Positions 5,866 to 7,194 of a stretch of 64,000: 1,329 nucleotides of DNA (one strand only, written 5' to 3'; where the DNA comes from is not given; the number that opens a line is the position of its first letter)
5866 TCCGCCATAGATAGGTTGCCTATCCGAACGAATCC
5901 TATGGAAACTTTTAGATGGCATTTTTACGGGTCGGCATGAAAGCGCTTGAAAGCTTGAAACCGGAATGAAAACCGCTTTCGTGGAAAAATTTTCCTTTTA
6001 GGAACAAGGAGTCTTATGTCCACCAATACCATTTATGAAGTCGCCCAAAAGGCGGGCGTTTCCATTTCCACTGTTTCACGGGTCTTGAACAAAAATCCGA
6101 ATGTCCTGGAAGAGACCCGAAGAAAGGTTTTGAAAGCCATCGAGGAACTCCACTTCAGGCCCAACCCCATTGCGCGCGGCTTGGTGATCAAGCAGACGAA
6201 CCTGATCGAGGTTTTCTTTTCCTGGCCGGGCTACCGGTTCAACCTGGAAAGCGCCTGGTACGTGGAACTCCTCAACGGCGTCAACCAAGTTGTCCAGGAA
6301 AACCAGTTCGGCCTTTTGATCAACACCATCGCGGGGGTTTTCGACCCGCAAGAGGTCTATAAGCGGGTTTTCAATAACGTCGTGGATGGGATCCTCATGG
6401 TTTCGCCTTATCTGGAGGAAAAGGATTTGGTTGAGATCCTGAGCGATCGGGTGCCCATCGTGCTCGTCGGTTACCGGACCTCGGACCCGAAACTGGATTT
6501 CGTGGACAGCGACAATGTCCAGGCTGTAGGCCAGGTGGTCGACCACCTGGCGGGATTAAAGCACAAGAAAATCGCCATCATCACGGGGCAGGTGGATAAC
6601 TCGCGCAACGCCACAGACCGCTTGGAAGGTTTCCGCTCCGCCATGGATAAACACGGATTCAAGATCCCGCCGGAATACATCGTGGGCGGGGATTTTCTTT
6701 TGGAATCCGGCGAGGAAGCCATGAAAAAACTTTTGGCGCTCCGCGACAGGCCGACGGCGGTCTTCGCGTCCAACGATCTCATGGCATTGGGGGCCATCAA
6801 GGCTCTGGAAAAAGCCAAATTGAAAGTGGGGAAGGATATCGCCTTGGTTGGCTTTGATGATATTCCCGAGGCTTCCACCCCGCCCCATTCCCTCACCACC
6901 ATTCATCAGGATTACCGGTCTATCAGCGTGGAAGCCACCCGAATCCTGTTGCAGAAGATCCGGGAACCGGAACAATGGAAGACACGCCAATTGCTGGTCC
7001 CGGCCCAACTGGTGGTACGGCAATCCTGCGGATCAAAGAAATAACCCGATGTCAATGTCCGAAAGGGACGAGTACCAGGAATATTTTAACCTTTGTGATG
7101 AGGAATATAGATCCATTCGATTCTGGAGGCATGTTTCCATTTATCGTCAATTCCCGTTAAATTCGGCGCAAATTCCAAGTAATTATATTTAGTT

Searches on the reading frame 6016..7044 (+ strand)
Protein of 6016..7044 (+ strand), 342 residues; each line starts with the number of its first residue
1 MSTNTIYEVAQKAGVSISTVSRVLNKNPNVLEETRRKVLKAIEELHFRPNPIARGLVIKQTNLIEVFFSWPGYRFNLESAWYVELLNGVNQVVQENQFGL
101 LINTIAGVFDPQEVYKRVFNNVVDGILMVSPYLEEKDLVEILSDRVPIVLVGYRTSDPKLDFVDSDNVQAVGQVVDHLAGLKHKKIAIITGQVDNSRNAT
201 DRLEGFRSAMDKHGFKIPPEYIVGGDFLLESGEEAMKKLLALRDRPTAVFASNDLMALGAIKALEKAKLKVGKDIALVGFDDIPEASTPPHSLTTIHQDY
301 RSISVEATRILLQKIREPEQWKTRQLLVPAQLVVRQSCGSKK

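Call 11: search_protein_families(library=pfam, proteins=[window:6016-7044:+], max_evalue=0.01)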
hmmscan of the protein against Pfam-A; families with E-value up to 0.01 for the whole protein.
window:6016-7044:+ (342 aa): 4 families
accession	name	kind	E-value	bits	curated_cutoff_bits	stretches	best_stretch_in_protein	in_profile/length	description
PF13377.12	Peripla_BP_3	-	9.4e-35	120.6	26.5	1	175-338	1-167/167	Periplasmic binding protein-like domain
PF00532.27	Peripla_BP_1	-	3e-20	73.3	22.2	1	77-333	11-278/281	Periplasmic binding proteins and sugar binding domain of LacI family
PF00356.27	LacI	-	7e-20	71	27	1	5-50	1-46/46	Bacterial regulatory proteins, lacI family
PF13407.12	Peripla_BP_4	-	4.2e-15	56.4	35.1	1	144-286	79-222/258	Periplasmic binding protein domain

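Call 16: find_encoding_contigs(protein=window:6016-7044:+, flank=10000, max_places=10)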
Protein window:6016-7044:+ (342 aa): 1 contig read that carries it; 1 place shown.
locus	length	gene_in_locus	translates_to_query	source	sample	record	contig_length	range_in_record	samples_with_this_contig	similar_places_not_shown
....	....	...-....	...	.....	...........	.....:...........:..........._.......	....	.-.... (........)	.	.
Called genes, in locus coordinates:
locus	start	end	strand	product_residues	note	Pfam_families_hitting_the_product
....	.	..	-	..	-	?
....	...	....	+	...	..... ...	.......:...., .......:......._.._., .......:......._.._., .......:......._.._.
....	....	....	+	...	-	-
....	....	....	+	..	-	-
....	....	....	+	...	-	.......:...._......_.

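Call 42: find_homologous_proteins(query=window:6016-7044:+, max_evalue=1e-40)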
Query window:6016-7044:+ (342 aa): 1194 proteins with E <= 1e-40 among 8000 candidates; the best 120 are listed.
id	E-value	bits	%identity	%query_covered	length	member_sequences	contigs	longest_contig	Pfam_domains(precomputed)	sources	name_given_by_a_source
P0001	1.8e-221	752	100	100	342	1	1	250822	PF13377.13,PF00532.28,PF00356.28,PF13407.13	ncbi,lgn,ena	-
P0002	2.0e-166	571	74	100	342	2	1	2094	PF13377.13,PF00532.28,PF00356.28,PF13407.13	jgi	jgi:DNA-binding LacI/PurR family transcriptional regulator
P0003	2.2e-166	571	75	99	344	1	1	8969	PF13377.13,PF00532.28,PF00356.28,PF13407.13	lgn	-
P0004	2.8e-166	570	75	100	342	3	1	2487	PF13377.13,PF00532.28,PF00356.28,PF13407.13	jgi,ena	jgi:DNA-binding LacI/PurR family transcriptional regulator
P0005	3.1e-166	570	74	100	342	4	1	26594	PF13377.13,PF00532.28,PF00356.28,PF13407.13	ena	-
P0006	1.6e-165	568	75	99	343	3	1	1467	PF13377.13,PF00532.28,PF00356.28,PF13407.13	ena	-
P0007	2.0e-163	561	74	100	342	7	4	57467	PF13377.13,PF00532.28,PF00356.28,PF13407.13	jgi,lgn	jgi:DNA-binding LacI/PurR family transcriptional regulator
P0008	2.2e-162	558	73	99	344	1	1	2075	PF13377.13,PF00532.28,PF00356.28,PF13407.13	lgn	-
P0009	5.7e-162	556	73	99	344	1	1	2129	PF13377.13,PF00532.28,PF00356.28,PF13407.13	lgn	-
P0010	2.3e-161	554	71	100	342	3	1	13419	PF13377.13,PF00532.28,PF00356.28,PF13407.13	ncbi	-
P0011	4.9e-161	553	72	99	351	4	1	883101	PF13377.13,PF00532.28,PF00356.28,PF13407.13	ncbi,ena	-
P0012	5.7e-161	553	72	100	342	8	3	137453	PF13377.13,PF00532.28,PF00356.28,PF13407.13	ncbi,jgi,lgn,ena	jgi:DNA-binding LacI/PurR family transcriptional regulator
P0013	1.0e-160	552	73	100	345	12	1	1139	PF13377.13,PF00532.28,PF00356.28,PF13407.13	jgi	jgi:DNA-binding LacI/PurR family transcriptional regulator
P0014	8.3e-160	549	73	99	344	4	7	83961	PF13377.13,PF00532.28,PF00356.28,PF13407.13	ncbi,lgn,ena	-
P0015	9.2e-160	549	72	99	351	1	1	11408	PF13377.13,PF00532.28,PF00356.28,PF13407.13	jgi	jgi:LacI family transcriptional regulator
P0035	3.1e-152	524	71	99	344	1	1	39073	PF13377.13,PF00532.28,PF00356.28,PF13407.13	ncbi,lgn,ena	-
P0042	2.0e-147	508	66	99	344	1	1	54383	PF13377.13,PF00532.28,PF00356.28,PF13407.13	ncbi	-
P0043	2.6e-147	508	67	98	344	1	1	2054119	PF13377.13,PF00532.28,PF00356.28,PF13407.13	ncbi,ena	-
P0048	1.6e-140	486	66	99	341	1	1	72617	PF13377.13,PF00532.28,PF00356.28,PF13407.13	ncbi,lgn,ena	-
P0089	8.2e-115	401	56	98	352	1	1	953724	PF13377.13,PF00532.28,PF00356.28,PF13407.13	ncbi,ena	-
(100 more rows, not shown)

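Call 43: find_encoding_contigs(protein=P0011, flank=10000, max_places=2)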
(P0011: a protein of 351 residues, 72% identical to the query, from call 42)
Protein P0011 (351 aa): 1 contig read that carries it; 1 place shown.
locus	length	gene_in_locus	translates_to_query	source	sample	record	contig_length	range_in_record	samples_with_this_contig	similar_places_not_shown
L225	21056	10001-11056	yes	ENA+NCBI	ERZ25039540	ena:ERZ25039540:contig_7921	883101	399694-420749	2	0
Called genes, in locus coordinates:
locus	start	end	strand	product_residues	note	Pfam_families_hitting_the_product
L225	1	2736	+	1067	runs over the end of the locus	PF00873:ACR_tran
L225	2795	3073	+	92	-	PF19335:HMBD (weak)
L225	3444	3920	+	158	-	-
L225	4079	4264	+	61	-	PF13490:zf-HC2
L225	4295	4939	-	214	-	PF17746:SfsA_N, PF03749:SfsA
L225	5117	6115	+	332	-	PF20230:DUF6588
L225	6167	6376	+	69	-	PF13370:Fer4_13, PF13459:Fer4_15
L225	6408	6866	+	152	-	PF07238:PilZ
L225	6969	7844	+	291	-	PF00850:Hist_deacetyl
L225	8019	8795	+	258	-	PF01887:SAM_HAT_N, PF20257:SAM_HAT_C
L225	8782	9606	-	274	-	PF00459:Inositol_P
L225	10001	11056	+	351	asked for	PF00356:LacI, PF00532:Peripla_BP_1, PF13407:Peripla_BP_4, PF13377:Peripla_BP_3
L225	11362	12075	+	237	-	-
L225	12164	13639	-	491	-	-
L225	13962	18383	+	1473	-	PF01938:TRAM, PF05958:tRNA_U5-meth_tr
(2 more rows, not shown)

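Call 44: find_encoding_contigs(protein=P0012, flank=10000, max_places=3)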
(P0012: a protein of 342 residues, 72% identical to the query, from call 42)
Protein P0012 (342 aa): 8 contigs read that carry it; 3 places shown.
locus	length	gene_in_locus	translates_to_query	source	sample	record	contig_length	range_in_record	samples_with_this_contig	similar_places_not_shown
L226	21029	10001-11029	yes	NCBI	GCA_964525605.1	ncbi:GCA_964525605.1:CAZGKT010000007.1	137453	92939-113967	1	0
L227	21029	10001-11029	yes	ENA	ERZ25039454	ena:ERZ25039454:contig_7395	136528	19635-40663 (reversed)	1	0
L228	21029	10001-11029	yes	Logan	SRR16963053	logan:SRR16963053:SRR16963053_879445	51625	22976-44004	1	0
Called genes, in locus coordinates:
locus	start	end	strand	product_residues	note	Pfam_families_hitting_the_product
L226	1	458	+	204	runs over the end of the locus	-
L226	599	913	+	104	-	PF19335:HMBD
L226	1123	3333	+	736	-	-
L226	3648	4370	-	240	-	PF17746:SfsA_N, PF03749:SfsA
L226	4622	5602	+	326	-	PF20230:DUF6588 (weak)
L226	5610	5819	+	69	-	PF13370:Fer4_13, PF13459:Fer4_15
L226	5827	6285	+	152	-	PF07238:PilZ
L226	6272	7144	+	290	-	PF00850:Hist_deacetyl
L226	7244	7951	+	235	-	PF01887:SAM_HAT_N, PF20257:SAM_HAT_C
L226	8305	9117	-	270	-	PF00459:Inositol_P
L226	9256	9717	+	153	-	PF00011:HSP20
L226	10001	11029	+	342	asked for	PF00356:LacI, PF00532:Peripla_BP_1, PF13407:Peripla_BP_4, PF13377:Peripla_BP_3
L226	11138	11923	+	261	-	-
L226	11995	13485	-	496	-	-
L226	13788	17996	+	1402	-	PF01938:TRAM, PF05958:tRNA_U5-meth_tr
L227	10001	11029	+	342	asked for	PF00356:LacI, PF00532:Peripla_BP_1, PF13407:Peripla_BP_4, PF13377:Peripla_BP_3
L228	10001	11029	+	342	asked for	PF00356:LacI, PF00532:Peripla_BP_1, PF13407:Peripla_BP_4, PF13377:Peripla_BP_3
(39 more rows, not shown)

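Call 45: find_encoding_contigs(protein=P0007, flank=10000, max_places=3)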
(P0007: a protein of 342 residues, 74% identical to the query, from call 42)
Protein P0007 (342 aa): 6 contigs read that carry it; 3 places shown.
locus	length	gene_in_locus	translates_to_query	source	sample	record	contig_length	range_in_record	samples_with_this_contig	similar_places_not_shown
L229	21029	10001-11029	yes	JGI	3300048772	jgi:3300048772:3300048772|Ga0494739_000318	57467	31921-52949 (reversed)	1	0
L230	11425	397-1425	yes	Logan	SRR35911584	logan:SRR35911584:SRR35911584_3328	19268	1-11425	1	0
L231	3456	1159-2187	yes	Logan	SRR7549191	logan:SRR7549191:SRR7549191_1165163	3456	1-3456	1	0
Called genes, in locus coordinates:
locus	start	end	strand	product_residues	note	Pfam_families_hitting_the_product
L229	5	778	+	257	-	PF13424:TPR_12 (faint), PF07719:TPR_2 (faint), PF13428:TPR_14 (faint), PF13174:TPR_6 (faint), PF13181:TPR_8 (faint), PF13432:TPR_16 (faint), PF13176:TPR_7 (faint), PF14559:TPR_19 (weak)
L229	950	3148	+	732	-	-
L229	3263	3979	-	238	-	PF17746:SfsA_N, PF03749:SfsA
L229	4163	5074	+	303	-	PF20230:DUF6588 (faint)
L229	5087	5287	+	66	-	PF13459:Fer4_15, PF13370:Fer4_13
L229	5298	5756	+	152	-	PF07238:PilZ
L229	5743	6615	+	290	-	PF00850:Hist_deacetyl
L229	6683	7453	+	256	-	PF01887:SAM_HAT_N, PF20257:SAM_HAT_C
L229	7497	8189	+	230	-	-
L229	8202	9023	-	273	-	PF00459:Inositol_P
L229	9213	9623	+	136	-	PF27746:Small_heat_shock_put (weak), PF00011:HSP20, PF17886:ArsA_HSP20 (weak)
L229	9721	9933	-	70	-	-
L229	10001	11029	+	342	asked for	PF00356:LacI, PF00532:Peripla_BP_1, PF13407:Peripla_BP_4, PF13377:Peripla_BP_3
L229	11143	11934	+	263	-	-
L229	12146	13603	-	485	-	-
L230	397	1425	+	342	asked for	PF00356:LacI, PF00532:Peripla_BP_1, PF13407:Peripla_BP_4, PF13377:Peripla_BP_3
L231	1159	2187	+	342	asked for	PF00356:LacI, PF00532:Peripla_BP_1, PF13407:Peripla_BP_4, PF13377:Peripla_BP_3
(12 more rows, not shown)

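Call 48: list_cluster_members(proteins=[P0001, P0011, P0012, P0043, P0089, P0010, P0014, P0035, P0042, P0048])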
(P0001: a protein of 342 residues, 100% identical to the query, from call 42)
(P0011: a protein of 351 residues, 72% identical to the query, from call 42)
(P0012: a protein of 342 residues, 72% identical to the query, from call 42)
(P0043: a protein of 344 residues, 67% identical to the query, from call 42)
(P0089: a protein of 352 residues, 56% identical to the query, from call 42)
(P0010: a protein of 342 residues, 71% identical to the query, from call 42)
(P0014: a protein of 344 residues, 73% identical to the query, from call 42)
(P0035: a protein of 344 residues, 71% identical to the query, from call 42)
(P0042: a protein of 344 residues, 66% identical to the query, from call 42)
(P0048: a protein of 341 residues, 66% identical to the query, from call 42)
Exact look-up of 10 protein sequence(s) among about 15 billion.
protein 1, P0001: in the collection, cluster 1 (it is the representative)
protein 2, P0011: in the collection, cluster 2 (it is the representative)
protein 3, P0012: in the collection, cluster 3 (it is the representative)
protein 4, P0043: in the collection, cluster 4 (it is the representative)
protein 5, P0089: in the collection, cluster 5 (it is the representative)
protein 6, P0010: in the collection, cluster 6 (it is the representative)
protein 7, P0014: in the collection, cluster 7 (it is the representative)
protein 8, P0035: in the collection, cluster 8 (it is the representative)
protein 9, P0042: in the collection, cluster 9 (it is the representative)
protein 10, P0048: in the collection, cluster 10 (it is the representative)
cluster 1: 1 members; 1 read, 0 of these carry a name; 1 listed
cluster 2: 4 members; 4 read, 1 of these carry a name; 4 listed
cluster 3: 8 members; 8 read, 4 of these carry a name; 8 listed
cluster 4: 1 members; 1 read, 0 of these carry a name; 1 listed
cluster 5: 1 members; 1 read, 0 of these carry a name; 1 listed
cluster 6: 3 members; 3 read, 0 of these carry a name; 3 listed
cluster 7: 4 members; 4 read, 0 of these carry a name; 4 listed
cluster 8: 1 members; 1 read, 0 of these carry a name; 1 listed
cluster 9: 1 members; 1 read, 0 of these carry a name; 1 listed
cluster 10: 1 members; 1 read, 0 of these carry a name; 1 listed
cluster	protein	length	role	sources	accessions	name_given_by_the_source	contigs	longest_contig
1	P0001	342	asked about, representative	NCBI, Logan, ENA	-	-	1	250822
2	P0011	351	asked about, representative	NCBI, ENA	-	-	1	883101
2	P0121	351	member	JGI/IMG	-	LacI family transcriptional regulator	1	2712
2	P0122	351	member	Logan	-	-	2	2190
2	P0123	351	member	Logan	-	-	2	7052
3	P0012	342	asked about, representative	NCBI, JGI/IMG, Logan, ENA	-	DNA-binding LacI/PurR family transcriptional regulator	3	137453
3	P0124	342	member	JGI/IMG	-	DNA-binding LacI/PurR family transcriptional regulator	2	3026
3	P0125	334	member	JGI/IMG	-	DNA-binding LacI/PurR family transcriptional regulator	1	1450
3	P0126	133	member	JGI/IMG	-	DNA-binding LacI/PurR family transcriptional regulator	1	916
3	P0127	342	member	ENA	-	-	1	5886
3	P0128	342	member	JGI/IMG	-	-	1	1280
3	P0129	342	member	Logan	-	-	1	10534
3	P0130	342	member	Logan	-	-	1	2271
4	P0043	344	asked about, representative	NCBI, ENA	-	-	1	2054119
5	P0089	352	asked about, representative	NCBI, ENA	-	-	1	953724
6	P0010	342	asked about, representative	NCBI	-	-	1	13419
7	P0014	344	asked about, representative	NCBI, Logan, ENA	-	-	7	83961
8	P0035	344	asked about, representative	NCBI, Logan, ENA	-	-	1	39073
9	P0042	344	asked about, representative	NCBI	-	-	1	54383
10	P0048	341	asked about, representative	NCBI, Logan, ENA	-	-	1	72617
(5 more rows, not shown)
